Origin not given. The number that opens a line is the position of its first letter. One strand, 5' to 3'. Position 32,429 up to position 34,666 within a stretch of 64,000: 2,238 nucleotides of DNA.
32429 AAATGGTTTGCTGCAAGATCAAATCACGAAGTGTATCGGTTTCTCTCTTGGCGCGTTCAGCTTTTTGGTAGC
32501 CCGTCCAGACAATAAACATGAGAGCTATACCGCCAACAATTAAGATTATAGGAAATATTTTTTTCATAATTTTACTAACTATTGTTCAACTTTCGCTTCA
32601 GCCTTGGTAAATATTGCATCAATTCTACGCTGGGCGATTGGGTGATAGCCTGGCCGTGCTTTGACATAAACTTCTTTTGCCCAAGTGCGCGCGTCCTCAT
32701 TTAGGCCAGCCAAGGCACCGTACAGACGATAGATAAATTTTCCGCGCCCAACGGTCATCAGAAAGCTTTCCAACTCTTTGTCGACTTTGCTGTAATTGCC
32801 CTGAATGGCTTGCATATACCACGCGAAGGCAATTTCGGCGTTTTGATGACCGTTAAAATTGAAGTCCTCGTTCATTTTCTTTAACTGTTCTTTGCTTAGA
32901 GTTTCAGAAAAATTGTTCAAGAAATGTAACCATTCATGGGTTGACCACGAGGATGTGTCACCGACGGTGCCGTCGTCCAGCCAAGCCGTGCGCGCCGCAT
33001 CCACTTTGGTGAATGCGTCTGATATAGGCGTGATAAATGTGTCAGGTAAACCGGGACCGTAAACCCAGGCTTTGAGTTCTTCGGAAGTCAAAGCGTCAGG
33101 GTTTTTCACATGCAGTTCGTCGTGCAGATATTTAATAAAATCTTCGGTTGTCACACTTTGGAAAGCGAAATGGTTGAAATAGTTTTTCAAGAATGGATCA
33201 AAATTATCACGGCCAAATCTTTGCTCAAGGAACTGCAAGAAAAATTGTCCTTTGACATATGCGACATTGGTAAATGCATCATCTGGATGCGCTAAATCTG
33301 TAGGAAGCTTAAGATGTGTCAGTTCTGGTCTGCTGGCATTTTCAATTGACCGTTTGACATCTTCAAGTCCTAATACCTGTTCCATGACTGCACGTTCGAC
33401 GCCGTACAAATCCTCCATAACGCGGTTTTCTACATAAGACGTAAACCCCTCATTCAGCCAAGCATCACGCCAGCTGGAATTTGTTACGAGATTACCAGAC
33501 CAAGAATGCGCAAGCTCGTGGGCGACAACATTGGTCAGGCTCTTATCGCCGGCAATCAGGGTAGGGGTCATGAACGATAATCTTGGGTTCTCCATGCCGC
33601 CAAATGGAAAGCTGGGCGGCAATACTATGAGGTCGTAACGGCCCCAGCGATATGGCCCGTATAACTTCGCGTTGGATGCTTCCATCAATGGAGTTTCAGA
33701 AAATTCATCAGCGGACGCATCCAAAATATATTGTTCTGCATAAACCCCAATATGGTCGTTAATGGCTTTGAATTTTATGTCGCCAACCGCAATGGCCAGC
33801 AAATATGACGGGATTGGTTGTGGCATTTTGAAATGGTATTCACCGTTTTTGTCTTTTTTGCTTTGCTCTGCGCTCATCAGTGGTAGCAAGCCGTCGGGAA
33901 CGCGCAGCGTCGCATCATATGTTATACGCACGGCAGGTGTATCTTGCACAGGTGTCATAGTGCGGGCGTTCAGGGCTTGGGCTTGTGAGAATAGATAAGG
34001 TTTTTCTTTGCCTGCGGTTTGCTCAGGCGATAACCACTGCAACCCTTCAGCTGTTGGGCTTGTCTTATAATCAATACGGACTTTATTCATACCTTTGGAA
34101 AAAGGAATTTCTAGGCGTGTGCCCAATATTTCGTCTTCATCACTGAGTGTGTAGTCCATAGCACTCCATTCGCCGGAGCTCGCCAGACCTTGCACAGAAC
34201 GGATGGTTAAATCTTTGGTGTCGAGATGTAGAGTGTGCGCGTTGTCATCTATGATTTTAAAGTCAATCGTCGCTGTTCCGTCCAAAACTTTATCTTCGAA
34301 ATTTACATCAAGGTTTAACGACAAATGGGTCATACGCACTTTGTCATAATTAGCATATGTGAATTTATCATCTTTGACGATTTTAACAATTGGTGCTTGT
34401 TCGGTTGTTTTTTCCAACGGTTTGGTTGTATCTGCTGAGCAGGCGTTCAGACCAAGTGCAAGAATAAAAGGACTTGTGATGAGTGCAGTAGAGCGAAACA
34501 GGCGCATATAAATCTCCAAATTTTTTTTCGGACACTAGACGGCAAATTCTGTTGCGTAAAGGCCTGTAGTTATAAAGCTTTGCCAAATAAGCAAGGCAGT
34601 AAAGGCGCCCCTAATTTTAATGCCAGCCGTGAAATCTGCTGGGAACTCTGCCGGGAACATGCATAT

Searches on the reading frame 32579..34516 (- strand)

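Call 3: search_protein_families(library=pfam, proteins=[window:32579-34516:-], max_evalue=0.01)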
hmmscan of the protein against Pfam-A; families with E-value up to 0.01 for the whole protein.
window:32579-34516:- (645 aa): 3 families
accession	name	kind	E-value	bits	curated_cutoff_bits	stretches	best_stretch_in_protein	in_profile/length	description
PF01433.26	Peptidase_M1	-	2.7e-48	164.9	27.7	1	277-468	9-207/218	Peptidase family M1 domain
PF09127.17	Leuk-A4-hydro_C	-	2e-25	89.5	27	1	524-635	1-111/112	Leukotriene A4 hydrolase, C-terminal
PF17900.6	Peptidase_M1_N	-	5.5e-20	72.7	25.8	1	64-239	4-186/186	Peptidase M1 N-terminal domain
